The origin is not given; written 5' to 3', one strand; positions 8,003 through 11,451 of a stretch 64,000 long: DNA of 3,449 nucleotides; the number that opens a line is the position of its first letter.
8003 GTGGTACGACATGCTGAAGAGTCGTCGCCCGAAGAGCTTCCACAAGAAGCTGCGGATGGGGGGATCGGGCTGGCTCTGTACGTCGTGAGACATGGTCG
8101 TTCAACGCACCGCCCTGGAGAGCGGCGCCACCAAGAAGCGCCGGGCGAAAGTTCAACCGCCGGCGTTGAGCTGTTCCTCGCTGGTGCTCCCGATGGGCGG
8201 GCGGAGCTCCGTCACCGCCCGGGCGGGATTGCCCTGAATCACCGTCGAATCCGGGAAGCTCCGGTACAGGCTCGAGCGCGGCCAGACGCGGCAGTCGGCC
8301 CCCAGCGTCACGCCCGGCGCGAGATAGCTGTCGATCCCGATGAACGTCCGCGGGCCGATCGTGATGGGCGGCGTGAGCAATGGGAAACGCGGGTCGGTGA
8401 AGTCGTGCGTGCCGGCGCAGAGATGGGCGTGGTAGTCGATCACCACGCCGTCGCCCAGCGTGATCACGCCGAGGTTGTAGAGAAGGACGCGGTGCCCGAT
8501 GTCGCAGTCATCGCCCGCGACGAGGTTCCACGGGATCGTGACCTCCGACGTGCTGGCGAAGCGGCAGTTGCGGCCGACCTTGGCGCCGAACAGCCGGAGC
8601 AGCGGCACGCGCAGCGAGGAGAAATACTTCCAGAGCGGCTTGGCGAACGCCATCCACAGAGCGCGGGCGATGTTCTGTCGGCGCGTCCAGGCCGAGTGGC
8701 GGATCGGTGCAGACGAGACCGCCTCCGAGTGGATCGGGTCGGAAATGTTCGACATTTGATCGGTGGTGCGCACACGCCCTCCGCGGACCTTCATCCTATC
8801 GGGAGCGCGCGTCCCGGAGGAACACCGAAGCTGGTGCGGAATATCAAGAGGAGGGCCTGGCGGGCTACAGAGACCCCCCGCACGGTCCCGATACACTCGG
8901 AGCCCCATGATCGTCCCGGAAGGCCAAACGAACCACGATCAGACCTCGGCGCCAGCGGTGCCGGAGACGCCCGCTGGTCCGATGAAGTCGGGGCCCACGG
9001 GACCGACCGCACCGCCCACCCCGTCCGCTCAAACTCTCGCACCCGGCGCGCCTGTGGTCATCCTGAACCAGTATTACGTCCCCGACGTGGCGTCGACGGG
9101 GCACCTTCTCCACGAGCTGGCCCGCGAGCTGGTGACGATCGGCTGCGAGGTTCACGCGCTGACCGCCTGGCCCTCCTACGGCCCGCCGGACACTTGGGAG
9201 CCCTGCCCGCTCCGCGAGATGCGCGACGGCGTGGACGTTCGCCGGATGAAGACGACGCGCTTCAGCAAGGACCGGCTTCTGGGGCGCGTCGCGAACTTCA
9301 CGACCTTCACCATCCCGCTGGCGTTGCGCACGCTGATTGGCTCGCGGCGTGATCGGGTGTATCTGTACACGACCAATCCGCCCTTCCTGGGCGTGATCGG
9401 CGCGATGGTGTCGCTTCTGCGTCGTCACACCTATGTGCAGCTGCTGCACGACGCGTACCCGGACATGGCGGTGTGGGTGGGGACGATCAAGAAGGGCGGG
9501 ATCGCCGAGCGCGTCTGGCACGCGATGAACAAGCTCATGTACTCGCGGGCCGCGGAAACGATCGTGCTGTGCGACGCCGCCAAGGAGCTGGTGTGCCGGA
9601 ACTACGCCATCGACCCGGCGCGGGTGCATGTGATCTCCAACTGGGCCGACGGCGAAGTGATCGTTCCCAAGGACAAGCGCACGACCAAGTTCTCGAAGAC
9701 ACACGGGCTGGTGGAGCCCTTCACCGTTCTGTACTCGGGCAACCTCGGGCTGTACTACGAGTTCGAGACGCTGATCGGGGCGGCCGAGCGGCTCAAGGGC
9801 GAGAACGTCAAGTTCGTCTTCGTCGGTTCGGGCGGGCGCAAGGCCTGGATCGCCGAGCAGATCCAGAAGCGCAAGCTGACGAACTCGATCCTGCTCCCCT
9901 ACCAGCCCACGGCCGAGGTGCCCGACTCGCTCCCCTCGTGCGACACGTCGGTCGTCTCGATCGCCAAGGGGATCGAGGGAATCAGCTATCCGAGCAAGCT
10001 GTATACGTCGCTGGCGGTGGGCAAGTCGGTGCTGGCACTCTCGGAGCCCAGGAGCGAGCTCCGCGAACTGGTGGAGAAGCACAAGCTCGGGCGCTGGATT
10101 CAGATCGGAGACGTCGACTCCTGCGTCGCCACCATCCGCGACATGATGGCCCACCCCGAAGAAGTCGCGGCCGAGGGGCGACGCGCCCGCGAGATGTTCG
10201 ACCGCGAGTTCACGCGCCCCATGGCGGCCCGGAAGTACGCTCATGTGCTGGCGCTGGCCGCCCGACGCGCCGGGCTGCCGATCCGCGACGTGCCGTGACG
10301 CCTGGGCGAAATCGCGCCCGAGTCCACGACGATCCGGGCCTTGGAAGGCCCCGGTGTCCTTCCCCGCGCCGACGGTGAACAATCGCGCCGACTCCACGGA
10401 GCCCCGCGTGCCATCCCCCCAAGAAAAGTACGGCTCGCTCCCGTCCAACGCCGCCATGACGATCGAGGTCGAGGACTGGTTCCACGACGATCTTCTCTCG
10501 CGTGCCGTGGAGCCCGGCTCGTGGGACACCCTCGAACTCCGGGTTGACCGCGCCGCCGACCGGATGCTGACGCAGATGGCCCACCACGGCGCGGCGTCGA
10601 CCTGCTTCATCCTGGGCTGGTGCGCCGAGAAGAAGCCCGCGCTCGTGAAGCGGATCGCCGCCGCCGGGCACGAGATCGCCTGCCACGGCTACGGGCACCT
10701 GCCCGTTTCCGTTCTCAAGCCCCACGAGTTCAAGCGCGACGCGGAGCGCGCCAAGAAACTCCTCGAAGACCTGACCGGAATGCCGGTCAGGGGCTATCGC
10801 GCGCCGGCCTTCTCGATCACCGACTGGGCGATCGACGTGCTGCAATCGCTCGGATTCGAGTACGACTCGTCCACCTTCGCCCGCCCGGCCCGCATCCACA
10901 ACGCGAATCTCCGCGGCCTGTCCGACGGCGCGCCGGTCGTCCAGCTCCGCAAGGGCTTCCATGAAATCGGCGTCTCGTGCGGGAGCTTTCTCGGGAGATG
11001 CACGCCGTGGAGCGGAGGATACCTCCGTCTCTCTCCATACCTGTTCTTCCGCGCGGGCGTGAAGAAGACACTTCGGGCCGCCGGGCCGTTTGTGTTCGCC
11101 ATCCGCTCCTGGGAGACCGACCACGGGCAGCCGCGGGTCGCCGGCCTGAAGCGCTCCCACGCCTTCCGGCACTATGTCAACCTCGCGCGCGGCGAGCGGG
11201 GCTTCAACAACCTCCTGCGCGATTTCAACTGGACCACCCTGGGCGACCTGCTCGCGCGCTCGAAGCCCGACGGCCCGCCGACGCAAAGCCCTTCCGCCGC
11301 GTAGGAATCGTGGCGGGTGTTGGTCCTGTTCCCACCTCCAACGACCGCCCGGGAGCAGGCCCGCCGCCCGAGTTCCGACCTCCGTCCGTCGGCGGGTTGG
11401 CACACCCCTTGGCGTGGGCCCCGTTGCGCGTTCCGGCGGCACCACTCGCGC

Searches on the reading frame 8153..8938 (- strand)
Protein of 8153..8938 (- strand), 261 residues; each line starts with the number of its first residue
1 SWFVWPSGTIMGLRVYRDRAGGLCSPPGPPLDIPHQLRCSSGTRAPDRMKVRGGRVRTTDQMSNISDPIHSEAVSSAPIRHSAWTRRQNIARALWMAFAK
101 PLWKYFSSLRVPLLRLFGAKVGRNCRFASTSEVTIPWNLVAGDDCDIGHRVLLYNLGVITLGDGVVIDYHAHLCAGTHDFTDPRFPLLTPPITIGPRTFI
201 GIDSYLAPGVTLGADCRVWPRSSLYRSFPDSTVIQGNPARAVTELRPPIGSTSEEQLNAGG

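Call 91: search_protein_families(library=pfam, proteins=[window:8153-8938:-], max_evalue=0.0001)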
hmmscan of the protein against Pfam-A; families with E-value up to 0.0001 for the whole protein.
window:8153-8938:- (261 aa): 2 families
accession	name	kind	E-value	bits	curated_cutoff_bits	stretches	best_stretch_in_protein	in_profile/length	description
PF00132.30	Hexapep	-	3.6e-11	42.7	27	1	192-222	2-32/36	Bacterial transferase hexapeptide (six repeats)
PF14602.12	Hexapep_2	-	6.1e-07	29.5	27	0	191-218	1-26/34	Hexapeptide repeat of succinyl-transferase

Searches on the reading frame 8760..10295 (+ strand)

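Call 91: search_protein_families(library=pfam, proteins=[window:8760-10295:+], max_evalue=0.0001)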
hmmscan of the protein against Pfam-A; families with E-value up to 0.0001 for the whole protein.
window:8760-10295:+ (512 aa): 4 families
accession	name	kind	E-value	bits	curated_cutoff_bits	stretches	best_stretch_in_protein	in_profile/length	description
PF13579.12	Glyco_trans_4_4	-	1.9e-14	54.7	29.7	1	117-295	7-158/158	Glycosyl transferase 4-like domain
PF00534.26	Glycos_transf_1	-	4.1e-14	52.9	26.4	1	315-478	9-171/172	Glycosyl transferases group 1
PF13439.12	Glyco_transf_4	-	2.1e-10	41.3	28.5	1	116-297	7-167/170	Glycosyltransferase Family 4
PF13692.12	Glyco_trans_1_4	-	7.5e-09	36.4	27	1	321-464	2-141/142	Glycosyl transferases group 1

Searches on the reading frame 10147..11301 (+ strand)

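Call 91: search_protein_families(library=pfam, proteins=[window:10147-11301:+], max_evalue=0.0001)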
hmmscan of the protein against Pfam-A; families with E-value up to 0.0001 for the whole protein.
window:10147-11301:+ (385 aa): 2 families
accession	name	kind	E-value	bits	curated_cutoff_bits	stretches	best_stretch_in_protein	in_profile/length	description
PF11959.13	DUF3473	-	1.6e-19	70.6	29.6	1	269-369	28-129/130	Domain of unknown function (DUF3473)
PF01522.26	Polysacc_deac_1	-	3.1e-19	69.6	23.1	1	136-239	20-123/124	Polysaccharide deacetylase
